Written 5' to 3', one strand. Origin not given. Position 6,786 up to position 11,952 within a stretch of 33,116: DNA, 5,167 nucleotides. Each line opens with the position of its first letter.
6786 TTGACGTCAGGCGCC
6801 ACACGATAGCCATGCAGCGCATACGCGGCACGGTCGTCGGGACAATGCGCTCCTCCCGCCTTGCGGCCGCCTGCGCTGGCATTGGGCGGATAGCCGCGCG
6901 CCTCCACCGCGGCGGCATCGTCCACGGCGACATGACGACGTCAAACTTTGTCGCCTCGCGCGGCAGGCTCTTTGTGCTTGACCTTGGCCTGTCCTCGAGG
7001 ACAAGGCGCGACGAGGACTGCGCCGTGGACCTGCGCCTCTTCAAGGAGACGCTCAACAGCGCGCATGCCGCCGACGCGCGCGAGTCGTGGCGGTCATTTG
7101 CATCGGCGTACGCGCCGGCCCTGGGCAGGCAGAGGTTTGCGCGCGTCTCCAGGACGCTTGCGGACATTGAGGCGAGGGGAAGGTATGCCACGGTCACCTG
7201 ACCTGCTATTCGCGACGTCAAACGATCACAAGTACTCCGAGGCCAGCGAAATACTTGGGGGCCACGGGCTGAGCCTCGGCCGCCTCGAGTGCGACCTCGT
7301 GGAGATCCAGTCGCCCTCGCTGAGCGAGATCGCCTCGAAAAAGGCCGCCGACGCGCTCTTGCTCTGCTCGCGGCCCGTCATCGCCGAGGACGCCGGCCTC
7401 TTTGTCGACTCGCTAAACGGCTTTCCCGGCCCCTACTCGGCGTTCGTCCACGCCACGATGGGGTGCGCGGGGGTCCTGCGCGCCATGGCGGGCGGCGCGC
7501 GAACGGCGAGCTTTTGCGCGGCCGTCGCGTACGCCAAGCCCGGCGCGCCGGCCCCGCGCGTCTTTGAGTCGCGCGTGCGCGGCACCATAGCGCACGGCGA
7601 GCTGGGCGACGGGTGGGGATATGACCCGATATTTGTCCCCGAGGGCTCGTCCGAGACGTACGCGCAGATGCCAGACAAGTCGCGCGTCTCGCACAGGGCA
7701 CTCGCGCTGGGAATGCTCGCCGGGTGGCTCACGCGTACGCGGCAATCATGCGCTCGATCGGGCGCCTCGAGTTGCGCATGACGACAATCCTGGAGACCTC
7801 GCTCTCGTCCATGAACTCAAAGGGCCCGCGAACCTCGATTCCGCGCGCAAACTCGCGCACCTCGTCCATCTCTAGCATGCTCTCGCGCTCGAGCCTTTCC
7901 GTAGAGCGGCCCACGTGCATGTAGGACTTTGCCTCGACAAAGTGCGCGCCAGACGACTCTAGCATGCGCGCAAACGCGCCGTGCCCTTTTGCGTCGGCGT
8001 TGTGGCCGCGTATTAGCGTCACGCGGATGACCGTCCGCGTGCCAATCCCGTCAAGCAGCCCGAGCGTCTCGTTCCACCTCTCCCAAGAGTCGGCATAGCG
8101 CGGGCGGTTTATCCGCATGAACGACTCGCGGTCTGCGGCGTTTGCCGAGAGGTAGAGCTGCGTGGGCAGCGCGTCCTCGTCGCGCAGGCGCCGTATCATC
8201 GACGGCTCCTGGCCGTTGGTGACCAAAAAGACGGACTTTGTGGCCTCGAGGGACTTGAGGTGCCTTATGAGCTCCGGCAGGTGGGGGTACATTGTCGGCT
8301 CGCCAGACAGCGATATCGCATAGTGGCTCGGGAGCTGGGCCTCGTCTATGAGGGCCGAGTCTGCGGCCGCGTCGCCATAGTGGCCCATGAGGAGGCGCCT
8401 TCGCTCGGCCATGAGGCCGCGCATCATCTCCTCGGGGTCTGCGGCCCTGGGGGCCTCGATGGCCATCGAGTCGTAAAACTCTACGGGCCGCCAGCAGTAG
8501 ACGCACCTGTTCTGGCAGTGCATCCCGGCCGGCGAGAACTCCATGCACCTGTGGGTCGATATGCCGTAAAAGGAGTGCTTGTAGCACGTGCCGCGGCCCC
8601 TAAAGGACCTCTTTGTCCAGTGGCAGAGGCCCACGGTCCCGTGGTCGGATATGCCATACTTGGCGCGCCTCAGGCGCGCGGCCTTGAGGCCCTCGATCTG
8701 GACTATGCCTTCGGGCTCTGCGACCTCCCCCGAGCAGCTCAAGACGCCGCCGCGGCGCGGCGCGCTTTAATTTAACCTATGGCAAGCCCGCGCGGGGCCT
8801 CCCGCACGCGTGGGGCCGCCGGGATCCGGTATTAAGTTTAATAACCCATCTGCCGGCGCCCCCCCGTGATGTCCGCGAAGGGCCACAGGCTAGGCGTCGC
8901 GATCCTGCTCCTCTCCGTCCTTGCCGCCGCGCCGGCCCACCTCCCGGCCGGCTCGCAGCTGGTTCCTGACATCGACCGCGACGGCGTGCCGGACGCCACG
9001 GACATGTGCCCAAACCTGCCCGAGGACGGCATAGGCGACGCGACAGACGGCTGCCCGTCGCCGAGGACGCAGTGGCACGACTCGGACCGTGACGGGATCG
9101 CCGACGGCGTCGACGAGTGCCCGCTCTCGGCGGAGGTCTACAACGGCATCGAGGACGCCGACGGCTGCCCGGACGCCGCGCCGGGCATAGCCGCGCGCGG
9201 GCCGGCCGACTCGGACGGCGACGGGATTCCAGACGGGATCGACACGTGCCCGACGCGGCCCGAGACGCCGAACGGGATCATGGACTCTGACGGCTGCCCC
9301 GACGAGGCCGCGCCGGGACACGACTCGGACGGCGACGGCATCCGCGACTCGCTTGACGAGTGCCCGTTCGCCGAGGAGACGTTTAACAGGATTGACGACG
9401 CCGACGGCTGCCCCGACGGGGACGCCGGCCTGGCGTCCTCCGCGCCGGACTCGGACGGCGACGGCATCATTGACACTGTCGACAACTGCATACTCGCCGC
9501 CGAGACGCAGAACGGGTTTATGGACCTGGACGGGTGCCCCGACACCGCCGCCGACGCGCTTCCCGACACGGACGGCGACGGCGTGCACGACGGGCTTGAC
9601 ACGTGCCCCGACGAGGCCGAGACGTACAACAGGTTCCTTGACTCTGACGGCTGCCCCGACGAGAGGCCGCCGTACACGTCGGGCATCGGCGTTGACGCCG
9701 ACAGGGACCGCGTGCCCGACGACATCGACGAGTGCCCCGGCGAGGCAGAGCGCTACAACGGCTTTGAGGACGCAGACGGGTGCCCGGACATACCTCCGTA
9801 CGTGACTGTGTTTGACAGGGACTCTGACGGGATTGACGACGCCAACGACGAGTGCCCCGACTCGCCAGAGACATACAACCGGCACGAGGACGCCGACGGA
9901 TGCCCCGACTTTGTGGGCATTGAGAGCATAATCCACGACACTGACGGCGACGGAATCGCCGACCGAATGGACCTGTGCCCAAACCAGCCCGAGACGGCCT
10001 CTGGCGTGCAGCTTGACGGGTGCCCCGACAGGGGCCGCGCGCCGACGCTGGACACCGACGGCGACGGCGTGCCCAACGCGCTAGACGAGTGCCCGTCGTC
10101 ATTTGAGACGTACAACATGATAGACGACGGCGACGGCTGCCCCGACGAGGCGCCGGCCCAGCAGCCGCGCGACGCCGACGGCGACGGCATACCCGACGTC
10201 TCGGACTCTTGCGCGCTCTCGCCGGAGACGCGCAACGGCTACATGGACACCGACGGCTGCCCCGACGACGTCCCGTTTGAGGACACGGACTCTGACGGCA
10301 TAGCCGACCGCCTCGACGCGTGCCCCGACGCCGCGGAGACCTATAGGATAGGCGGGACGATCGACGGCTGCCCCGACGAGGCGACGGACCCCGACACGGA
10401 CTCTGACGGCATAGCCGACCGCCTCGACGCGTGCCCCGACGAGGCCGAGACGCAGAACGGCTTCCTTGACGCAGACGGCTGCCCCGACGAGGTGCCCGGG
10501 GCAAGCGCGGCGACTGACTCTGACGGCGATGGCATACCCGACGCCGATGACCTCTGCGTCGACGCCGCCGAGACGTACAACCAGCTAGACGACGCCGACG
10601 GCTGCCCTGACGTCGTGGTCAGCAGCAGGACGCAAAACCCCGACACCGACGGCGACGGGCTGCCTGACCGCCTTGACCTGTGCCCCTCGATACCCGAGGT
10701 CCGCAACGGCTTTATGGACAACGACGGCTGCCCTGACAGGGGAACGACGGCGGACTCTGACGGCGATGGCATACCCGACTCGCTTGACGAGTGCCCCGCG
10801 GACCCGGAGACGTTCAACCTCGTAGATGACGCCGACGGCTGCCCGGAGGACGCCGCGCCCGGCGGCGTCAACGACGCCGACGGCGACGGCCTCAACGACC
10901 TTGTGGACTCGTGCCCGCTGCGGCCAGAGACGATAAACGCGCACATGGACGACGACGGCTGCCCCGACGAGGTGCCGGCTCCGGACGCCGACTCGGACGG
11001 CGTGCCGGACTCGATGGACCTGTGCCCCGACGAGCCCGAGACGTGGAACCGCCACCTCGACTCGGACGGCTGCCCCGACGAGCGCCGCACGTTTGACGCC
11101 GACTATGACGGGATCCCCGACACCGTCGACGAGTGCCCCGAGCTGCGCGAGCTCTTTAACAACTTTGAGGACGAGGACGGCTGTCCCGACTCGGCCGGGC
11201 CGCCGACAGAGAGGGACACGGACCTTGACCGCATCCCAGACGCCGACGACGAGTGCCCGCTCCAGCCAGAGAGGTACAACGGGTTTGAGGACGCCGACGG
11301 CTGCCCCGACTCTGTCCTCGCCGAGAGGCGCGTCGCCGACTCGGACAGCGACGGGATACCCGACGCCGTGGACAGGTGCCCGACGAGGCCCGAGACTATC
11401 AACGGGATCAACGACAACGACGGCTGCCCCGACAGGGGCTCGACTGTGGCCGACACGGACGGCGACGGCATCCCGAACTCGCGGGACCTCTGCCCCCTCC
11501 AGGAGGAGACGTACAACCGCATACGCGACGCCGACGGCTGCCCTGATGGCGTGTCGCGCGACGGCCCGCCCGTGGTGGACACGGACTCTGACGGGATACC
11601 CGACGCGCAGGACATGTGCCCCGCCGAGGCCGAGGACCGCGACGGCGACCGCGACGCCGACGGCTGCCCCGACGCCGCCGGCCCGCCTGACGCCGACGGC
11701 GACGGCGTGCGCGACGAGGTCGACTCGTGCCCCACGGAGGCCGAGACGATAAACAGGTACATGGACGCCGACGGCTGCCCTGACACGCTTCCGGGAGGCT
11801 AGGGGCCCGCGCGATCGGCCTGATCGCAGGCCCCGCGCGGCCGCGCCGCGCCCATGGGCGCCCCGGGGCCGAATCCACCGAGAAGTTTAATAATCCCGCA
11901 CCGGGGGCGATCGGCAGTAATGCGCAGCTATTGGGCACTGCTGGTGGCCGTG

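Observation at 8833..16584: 7.7-kb tandem triplet of secreted, anchor-less proteins built almost entirely of thrombospondin type 3-like Ca-binding repeats in an archaeon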

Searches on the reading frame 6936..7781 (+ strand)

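Call 7: search_protein_families(library=pfam, proteins=[window:6936-7781:+], max_evalue=0.001)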
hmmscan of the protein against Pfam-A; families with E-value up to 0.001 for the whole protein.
window:6936-7781:+ (281 aa): 1 family
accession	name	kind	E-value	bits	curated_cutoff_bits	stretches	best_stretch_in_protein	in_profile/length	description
PF01725.21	Ham1p_like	-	2.3e-40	138.9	22.5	1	90-262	1-184/186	Ham1 family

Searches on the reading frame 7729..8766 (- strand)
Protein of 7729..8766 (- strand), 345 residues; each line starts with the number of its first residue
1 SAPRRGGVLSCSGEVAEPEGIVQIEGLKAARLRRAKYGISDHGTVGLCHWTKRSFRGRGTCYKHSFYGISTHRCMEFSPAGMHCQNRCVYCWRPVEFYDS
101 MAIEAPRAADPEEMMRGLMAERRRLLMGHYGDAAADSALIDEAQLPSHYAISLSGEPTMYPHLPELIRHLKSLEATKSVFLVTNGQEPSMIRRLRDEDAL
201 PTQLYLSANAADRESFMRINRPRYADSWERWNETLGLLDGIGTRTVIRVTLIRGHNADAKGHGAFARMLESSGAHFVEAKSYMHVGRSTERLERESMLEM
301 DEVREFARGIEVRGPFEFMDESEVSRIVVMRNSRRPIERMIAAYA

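Call 7: search_protein_families(library=pfam, proteins=[window:7729-8766:-], max_evalue=0.001)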
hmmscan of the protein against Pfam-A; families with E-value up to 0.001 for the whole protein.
window:7729-8766:- (345 aa): 2 families
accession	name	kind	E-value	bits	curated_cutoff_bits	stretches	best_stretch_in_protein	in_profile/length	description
PF08608.17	Wyosine_form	-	5e-17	62.3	22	1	274-330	4-61/63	Wyosine base formation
PF04055.27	Radical_SAM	-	1.9e-15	57.8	29.5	1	83-258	6-157/166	Radical SAM superfamily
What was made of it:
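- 7729..8742 (-): TYW1 (wyosine radical-SAM enzyme), transcribed divergently. It is the conserved neighbour that marks the locus as orthologous across Nitrosopumilaceae. Pfam Wyosine_form plus Radical_SAM (call 7).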

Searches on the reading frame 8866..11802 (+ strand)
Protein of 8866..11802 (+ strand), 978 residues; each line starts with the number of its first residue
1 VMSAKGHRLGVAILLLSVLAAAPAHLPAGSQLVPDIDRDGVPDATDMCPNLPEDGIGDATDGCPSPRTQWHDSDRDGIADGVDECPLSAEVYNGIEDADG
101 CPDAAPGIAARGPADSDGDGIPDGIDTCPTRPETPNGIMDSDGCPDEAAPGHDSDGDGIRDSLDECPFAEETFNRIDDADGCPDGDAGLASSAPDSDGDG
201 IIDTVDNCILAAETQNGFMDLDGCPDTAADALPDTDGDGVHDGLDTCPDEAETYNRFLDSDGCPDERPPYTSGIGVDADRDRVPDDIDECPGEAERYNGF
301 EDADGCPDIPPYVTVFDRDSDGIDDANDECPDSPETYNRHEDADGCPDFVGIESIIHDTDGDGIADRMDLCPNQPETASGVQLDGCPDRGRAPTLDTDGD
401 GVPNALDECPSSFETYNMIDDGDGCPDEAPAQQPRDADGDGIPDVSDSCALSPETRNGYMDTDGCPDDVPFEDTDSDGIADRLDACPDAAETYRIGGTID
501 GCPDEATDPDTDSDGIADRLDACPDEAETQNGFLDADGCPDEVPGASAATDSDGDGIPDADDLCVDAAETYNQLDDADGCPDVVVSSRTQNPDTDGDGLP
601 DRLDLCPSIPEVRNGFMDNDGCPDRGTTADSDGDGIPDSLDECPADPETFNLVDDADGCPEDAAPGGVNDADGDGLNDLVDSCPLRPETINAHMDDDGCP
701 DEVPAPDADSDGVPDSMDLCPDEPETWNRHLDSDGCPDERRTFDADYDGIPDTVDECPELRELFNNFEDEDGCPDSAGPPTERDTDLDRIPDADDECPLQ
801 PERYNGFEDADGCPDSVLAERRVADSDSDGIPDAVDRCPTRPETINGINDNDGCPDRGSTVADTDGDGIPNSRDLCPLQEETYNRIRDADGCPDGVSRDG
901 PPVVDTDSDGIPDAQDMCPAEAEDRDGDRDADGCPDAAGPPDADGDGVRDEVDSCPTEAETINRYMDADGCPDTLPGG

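Call 3: search_protein_families(library=pfam, proteins=[window:8866-11802:+], max_evalue=0.01)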
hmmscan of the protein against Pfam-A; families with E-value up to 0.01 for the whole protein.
window:8866-11802:+ (978 aa): 1 family
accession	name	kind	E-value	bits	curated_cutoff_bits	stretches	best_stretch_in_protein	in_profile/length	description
PF02412.23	TSP_3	-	1.6e-57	191.3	25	9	358-378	15-35/36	Thrombospondin type 3 repeat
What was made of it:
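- On OmpA-family proteins with TSP3 linker: Only TSP_3 was found (call 3).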

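Call 4: search_protein_families(library=ncbifam, proteins=[window:8866-11802:+], max_evalue=0.01)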
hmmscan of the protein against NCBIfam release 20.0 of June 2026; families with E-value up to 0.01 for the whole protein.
window:8866-11802:+ (978 aa): 3 families
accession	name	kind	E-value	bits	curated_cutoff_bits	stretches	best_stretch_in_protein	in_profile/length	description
NF047638.1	throspo3_MtsC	equivalog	5.2e-69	233.2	350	7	575-776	74-263/428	cell-cell cohesion MYXO-CTERM protein MtsC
NF033763.1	exchanger_TraB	exception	7.8e-28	96.7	700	7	469-540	319-379/522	outer membrane exchange protein TraB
NF053612.1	anchor_PA1041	equivalog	7.6e-11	42.4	250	0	358-389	77-107/236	PA1041 family peptidoglycan-binding anchor lipoprotein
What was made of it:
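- Bacterial parallel: the best NCBIfam resemblance is the Myxococcus cell-cohesion protein MtsC (call 4).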

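Call 15: find_related_loci(query=window:8866-11802:+, collection=genome_contigs, flank=10000)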
Query window:8866-11802:+ (978 aa) in genome_contigs; peptide patterns used: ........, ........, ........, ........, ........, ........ (x = any residue, [..] = any of these).
19 stretches matched a pattern; 8 encode a relative of the query (tblastn E <= 1e-3); 8 distinct loci.
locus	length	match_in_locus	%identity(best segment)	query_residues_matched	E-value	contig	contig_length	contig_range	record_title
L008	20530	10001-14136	88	9-978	0e+0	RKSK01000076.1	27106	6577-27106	MAG: Cenarchaeum sp. isolate PNGst_S_binVS4 scaffold_89, whole genome shotgun sequence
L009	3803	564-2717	44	2-976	1e-158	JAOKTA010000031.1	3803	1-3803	Nitrosopumilus sp. isolate AH-660-L10 AH-660-L10_NODE_31, whole genome shotgun sequence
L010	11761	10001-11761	45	2-976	3e-129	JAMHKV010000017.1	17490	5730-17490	MAG: Nitrosopumilus sp. isolate BS16-187 BS16-187-c17, whole genome shotgun sequence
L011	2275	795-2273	45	2-976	2e-109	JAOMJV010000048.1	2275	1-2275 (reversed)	Nitrosopumilus sp. isolate AH-541-E13 AH-541-E13_NODE_49, whole genome shotgun sequence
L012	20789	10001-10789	44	12-973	5e-33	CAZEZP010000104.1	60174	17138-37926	MAG TPA_asm: uncultured Kofleriaceae bacterium isolate binchicken_co23_234 genome assembly, contig: k141_1283028, whole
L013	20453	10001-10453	51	34-976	4e-31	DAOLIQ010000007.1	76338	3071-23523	MAG TPA_asm: Ignavibacteriaceae bacterium isolate AMR_MDS_0288 NODE_34_length_76338_cov_8.763184, whole genome shotgun s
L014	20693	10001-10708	51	35-973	4e-27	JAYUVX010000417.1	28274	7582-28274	MAG: Myxococcales bacterium isolate GL124_UP_concoct_207 GL124_UP_concoct_207_416, whole genome shotgun sequence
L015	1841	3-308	52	37-974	7e-16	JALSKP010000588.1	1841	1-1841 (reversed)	MAG: Myxococcales bacterium isolate 355-202_metabat1_scaf2bin.002 355-202_scaffold_33943_c1, whole genome shotgun sequen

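Call 70: list_cluster_members(proteins=[window:8869-11802:+, window:11920-13677:+, window:13798-16584:+, window:13681-16584:+, P0126, P0024, L009:585-2714:+])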
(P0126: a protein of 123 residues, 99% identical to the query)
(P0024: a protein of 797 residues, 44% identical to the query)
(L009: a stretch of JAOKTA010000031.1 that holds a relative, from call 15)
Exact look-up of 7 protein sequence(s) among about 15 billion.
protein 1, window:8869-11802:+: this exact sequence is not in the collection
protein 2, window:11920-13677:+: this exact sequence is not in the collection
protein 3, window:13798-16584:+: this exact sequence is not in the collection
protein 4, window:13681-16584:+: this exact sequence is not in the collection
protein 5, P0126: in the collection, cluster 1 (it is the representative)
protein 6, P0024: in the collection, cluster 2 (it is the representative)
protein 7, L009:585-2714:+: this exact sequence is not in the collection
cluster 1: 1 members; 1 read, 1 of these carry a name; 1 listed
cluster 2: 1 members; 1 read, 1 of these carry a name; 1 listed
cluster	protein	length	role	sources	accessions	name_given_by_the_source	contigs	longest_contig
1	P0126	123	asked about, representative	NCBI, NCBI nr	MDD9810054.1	MAG: thrombospondin type 3 repeat-containing protein, partial [Thaumarchaeota archaeon] | thrombospondin type 3 repeat-containing protein [Nitrososphaerota archaeon]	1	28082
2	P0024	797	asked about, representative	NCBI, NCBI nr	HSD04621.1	MAG TPA: PKD domain-containing protein, partial [Nitrosopumilaceae archaeon] | PKD domain-containing protein [Nitrosopumilaceae archaeon]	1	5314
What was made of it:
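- Tried and rejected: These turned out to be absent from that collection (call 70).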
